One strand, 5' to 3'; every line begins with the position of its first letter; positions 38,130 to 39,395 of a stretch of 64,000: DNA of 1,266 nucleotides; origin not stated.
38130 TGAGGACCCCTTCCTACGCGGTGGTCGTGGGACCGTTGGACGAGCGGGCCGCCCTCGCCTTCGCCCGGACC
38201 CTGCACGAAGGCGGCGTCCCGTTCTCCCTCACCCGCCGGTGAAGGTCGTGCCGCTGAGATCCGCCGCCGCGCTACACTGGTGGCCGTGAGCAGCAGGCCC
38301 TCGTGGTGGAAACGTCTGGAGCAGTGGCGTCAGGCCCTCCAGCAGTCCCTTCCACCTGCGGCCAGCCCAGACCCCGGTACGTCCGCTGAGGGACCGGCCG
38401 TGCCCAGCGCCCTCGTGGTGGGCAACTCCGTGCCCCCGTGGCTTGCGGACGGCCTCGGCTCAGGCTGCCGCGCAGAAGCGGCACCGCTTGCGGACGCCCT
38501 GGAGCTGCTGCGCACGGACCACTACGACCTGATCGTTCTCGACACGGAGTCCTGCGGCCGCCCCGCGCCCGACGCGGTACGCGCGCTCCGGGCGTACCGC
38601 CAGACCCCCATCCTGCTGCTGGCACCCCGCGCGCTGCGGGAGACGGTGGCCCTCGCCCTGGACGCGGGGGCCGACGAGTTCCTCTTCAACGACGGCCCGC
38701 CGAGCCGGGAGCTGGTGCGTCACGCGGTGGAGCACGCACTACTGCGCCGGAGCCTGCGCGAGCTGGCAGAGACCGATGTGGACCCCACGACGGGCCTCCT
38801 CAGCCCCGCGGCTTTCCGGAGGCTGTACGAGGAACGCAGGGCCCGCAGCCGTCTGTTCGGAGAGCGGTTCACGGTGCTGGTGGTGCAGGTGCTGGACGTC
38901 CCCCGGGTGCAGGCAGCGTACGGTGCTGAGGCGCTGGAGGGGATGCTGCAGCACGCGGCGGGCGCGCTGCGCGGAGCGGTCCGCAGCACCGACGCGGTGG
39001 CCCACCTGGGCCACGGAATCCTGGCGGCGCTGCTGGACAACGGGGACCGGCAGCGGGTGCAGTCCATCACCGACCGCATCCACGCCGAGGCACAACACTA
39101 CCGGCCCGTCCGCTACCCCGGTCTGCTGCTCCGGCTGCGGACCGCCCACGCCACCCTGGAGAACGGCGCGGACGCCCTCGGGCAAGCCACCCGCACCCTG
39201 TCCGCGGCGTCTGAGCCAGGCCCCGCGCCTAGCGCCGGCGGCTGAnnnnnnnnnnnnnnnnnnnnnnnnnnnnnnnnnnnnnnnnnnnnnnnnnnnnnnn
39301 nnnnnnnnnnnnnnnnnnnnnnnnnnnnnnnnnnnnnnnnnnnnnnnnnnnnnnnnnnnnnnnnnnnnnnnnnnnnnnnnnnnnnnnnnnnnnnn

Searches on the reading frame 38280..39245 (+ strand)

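Call 22: search_protein_families(library=pfam, proteins=[window:38280-39245:+], max_evalue=0.00001)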
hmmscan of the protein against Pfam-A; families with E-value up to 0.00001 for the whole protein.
window:38280-39245:+ (321 aa): 1 family
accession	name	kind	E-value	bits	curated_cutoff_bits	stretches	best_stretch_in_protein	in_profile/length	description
PF00990.26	GGDEF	-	1e-07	32.3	23.8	1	166-274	2-110/161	Diguanylate cyclase, GGDEF domain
